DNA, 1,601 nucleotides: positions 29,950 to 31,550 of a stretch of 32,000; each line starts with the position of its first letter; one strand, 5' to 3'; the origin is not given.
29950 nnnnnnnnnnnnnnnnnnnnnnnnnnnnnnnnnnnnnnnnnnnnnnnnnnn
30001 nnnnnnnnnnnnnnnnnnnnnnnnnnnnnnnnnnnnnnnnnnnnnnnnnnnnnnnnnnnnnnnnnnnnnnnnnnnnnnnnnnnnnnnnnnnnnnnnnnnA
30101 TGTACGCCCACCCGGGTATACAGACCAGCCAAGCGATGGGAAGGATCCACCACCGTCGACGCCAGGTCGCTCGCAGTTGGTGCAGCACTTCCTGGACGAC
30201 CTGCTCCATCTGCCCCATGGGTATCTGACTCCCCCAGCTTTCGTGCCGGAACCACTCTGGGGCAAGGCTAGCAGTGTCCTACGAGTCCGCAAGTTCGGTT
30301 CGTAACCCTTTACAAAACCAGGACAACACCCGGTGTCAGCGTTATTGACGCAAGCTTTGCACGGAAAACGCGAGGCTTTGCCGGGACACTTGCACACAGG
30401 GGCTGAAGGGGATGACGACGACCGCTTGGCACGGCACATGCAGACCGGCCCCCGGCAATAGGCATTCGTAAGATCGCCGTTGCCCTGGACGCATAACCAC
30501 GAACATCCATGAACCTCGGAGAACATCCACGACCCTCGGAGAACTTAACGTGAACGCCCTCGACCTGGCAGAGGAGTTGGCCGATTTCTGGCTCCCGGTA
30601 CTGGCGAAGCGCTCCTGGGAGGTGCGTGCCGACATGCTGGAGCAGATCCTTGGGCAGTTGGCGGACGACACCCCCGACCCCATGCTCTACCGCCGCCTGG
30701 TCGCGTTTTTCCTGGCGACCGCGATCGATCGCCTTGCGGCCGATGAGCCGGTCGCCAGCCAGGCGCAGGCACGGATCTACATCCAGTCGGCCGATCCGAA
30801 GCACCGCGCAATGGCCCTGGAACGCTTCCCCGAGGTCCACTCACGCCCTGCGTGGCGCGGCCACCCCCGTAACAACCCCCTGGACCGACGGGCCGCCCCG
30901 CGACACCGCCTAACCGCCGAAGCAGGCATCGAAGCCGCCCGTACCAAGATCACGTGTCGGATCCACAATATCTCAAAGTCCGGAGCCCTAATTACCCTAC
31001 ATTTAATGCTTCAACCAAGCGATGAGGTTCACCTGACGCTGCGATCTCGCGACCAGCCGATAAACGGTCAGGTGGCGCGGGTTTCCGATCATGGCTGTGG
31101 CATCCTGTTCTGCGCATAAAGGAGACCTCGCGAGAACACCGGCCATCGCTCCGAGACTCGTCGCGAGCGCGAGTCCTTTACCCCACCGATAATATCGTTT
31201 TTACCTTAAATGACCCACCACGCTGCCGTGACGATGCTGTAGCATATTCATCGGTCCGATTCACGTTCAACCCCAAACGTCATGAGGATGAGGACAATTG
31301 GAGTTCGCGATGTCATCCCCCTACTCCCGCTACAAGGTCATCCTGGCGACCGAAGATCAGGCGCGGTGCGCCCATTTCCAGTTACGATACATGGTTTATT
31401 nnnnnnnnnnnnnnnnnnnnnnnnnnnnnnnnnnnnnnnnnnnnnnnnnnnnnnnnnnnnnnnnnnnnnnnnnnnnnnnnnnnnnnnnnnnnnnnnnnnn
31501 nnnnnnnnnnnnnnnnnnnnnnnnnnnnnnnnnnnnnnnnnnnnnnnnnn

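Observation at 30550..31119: PilZ-domain protein with a novel N-terminal domain placed head-to-head with the XrtA EPS operon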

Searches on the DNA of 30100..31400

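Call 81: search_rna_families(source=window, start=30100, end=31400, threshold=evalue, max_evalue=1)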
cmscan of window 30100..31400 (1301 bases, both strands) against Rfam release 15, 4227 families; matches with E-value up to 1: 0.
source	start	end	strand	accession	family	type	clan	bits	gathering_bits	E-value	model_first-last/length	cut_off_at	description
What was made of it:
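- Tried and rejected: Rfam on 30100-31400 found nothing, so the 107-nt leader is not a known riboswitch (call 81).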

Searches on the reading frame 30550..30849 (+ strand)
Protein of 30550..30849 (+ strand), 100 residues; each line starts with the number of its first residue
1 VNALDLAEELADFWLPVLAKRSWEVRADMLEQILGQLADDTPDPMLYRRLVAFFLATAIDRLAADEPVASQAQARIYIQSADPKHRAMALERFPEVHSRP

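Call 65: predict_structure(alignment_id=A4)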
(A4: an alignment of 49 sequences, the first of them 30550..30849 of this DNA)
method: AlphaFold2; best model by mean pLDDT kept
length: 100 residues; sequences in the alignment: 49
mean_pLDDT: 94.4   pTM: 0.86
mean pLDDT of the five models: 94.4, 93.8, 93.6, 93.3, 93.0
residues with pLDDT >= 90: 90; 70-90: 8; 50-70: 1; < 50: 1
segments of 3 or more residues with pLDDT < 50: none
pLDDT, mean of each block of 10 residues (from residue 1): 94 97 97 97 96 98 91 97 96 81
secondary structure, 60 per line:
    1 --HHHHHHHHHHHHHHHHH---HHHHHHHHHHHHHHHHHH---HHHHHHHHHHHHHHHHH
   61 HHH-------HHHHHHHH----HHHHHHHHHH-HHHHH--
elements in order: H3-19 H23-40 H44-63 H71-78 H83-92 H94-98

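Call 67: fold_search(model_id=the predicted structure, library=pdb)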
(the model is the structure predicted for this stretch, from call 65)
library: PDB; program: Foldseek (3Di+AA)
matches with E <= 10: 57; with E <= 0.001: 0
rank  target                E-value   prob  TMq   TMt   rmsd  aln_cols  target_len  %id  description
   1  8g9j                  2.2e+00  0.23  0.39  0.24   8.4       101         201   21  Geometrically programmable nanomaterial construction using regularized protein building blocks (released 2024-03-13)
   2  7mwq_A                2.3e+00  0.10  0.27  0.17  12.5       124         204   14  Structure of De Novo designed beta sheet heterodimer LHD29A53/B53 (released 2022-01-19)
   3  7t8n_AAA              2.4e+00  0.10  0.29  0.24  12.1       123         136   17  Crystal structure of the PNAG binding module PgaA-TPR 220-359 (released 2022-08-03)
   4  9c58_D                2.9e+00  0.14  0.33  0.09   8.4       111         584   16  AP-3 bound to myristoylated Arf1 (Q71L) (released 2024-12-18)
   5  8znl_A                3.4e+00  0.25  0.28  0.42   4.5        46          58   30  PD-L1 de novo designed binder with picomolar binding affinity (released 2025-06-04)
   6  5che_F                3.4e+00  0.07  0.25  0.23  12.0       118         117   14  Crystal structure of Arabidopsis glutamyl-tRNA reductase in complex with its regulatory proteins (released 2016-02-03)
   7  8g9k_B                3.5e+00  0.20  0.42  0.26   6.9       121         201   21  Geometrically programmable nanomaterial construction using regularized protein building blocks (released 2024-03-13)
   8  9nkg_W                3.5e+00  0.09  0.29  0.10  11.3       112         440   18  Structure of substrate engaged MIDN-bound human 26S proteasome, EB-MIDN (Composite map) (released 2025-05-07)
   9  5d0o_D                3.9e+00  0.06  0.25  0.16  12.2       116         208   13  BamABCDE complex, outer membrane beta barrel assembly machinery entire complex (released 2016-03-09)
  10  4yvo                  4.1e+00  0.06  0.25  0.22  11.6       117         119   13  Crystal Structure of the TPR Domain of Arabidopsis FLU (FLU-TPR) (released 2015-06-10)
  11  5che_E                4.1e+00  0.06  0.25  0.23  11.9       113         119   12  Crystal structure of Arabidopsis glutamyl-tRNA reductase in complex with its regulatory proteins (released 2016-02-03)
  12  9k8h_A                4.1e+00  0.05  0.22  0.23   8.5        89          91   12  Cryo-EM structure of C2 symmetric interface of designed zinc-induced tetrahedron Cage-t32-Zn1-HEHE-35 (released 2025-10-29)
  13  8uwb_B                4.4e+00  0.08  0.30  0.11   9.2       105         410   19  Crystal structure of PP2A PPP2R1A-PPP2CA-PPP2R5E phosphatase. (released 2024-04-17)
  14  8vea_A                4.6e+00  0.08  0.29  0.23   8.6       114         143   20  De novo designed helical oligomer sg266 (released 2025-01-15)
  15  6vlz_A4               5.7e+00  0.09  0.30  0.09   6.9        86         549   20  Structure of the human mitochondrial ribosome-EF-G1 complex (ClassI) (released 2020-08-05)
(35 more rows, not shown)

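Call 68: search_protein_families(library=pfam, alignment_id=A4, max_evalue=0.01)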
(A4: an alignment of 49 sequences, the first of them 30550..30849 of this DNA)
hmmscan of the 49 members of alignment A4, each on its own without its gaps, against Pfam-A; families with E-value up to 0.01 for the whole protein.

A. member 1, window:30550-30849:+ (100 aa): 0 families

B. families by the number of members that match (of 49 scanned): 2 families
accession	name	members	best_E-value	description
PF07238.19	PilZ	27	1.1e-13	PilZ domain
PF19599.4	DUF6104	1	0.0043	Family of unknown function (DUF6104)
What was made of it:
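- On PilZ domain c-di-GMP receptors (PF07238): 27 of 49 family sequences match; the other members are N-domain-only (call 68).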

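Call 77: search_protein_families(library=ncbifam, alignment_id=A4, max_evalue=0.01)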
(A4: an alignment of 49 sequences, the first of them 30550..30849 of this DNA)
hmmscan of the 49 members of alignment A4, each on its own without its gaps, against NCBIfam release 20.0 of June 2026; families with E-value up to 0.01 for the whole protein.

A. member 1, window:30550-30849:+ (100 aa): 0 families

B. families by the number of members that match (of 49 scanned): 3 families
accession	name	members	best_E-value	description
TIGR03030.1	CelA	4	0.00039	UDP-forming cellulose synthase catalytic subunit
TIGR02266.1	gmx_TIGR02266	2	0.00021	TIGR02266 family protein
NF008558.0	PRK11498.1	2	0.002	UDP-forming cellulose synthase catalytic subunit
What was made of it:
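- On XrtA/PEP-CTERM system accessory genes (Haft-type genome-context families): None of the 49 members has a specific hit; only weak CelA or TIGR02266 PilZ-region matches appear (call 77).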
